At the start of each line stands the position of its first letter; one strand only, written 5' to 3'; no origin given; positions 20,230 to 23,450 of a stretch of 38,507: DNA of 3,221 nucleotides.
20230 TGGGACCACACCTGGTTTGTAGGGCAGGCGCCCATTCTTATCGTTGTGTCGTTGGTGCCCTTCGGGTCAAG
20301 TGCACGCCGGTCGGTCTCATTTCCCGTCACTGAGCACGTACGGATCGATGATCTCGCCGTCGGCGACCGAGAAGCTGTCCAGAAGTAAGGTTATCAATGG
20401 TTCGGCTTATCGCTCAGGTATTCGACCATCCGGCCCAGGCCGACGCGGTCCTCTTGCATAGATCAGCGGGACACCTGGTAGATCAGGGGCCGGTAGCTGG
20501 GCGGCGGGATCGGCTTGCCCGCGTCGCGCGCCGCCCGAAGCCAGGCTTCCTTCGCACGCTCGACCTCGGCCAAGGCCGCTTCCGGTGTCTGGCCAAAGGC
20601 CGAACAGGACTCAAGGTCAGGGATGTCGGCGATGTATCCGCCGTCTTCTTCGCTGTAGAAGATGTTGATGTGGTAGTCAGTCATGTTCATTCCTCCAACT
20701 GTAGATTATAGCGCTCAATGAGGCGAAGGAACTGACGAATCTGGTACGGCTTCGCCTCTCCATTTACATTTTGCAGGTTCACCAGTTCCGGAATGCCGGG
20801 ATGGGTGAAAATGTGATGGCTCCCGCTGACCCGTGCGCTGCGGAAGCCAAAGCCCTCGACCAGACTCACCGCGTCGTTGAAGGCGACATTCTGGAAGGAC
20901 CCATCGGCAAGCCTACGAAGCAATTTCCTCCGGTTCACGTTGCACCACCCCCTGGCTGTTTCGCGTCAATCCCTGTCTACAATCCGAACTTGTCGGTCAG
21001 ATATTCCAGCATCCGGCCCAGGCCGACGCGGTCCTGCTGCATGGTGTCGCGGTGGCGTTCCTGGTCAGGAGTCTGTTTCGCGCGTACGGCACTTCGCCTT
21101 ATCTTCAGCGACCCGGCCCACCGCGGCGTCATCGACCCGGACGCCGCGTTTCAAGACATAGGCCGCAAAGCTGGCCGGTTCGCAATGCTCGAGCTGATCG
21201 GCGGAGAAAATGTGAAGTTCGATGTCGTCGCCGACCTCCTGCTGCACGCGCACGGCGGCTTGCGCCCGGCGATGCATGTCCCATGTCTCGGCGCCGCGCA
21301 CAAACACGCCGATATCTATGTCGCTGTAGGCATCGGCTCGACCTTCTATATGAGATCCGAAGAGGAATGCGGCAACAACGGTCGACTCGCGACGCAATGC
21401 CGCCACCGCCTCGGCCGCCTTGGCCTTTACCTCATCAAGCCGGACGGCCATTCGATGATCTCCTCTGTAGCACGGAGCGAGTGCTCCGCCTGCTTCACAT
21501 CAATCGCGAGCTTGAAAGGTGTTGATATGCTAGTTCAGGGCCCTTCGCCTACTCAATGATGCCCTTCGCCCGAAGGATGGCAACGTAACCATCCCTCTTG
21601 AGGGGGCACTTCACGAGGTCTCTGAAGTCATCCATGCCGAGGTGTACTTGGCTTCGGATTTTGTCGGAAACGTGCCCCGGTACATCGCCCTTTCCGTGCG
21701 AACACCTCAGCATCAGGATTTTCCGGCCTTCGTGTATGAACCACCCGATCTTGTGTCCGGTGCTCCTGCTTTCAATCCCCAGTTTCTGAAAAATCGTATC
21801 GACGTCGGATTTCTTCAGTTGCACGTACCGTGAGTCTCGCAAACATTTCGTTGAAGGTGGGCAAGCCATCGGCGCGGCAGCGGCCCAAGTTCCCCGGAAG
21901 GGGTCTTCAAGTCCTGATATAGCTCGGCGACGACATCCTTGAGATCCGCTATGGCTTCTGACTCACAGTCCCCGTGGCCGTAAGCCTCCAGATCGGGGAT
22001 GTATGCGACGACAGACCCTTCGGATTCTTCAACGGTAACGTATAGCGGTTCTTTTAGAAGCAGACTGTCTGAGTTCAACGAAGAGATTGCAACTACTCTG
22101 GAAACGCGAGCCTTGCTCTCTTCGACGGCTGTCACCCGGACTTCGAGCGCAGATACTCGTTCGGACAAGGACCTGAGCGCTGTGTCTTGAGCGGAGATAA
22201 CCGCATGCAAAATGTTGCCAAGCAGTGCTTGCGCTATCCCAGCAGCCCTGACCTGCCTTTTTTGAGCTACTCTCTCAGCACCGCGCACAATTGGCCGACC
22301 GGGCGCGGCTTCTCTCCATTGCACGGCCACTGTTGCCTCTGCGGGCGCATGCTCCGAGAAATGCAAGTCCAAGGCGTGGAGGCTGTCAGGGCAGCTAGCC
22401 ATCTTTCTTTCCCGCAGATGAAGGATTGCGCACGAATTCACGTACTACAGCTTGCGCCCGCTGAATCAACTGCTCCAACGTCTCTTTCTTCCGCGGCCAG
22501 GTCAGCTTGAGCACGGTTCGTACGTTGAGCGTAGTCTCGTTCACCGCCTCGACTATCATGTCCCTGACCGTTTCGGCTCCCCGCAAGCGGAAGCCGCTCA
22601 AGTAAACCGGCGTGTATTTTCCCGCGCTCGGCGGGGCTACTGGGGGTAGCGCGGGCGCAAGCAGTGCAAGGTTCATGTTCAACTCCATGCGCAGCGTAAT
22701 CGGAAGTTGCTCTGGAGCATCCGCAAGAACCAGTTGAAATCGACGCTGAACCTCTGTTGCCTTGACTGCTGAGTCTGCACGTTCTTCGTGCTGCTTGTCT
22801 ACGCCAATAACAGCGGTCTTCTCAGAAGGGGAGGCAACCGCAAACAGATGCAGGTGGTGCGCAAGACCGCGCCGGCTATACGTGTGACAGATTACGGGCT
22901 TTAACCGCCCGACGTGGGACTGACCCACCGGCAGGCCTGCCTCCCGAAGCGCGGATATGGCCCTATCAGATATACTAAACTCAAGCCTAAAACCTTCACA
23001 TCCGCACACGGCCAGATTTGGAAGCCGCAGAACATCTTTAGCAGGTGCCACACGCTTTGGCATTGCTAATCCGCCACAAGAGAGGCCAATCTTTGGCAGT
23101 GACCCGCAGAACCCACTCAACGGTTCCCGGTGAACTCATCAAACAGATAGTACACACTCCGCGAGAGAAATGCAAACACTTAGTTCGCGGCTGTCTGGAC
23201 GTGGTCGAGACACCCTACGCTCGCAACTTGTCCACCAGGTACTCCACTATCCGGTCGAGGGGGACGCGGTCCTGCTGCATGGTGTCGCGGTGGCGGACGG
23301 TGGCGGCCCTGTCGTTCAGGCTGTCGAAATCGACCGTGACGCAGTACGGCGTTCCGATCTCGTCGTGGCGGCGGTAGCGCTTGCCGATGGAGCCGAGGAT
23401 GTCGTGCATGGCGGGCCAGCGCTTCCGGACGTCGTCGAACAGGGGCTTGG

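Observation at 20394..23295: The glyQS 3' end is present three times: serial islet insertion at a protein-gene attachment site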

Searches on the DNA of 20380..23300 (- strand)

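Call 78: search_dna_similar(query=window:20380-23300:-, collection=plasmids, mode=distant, max_rows=10)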
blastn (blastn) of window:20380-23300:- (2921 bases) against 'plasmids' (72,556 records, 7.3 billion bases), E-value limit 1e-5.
No match.

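Call 79: search_dna_similar(query=window:20380-23300:-, collection=phages, mode=distant, max_rows=10)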
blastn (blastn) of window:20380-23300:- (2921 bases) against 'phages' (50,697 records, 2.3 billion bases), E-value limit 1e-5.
No match.
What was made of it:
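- Tried and rejected: BLASTN of the islet region against plasmids and phages (calls 78, 79).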
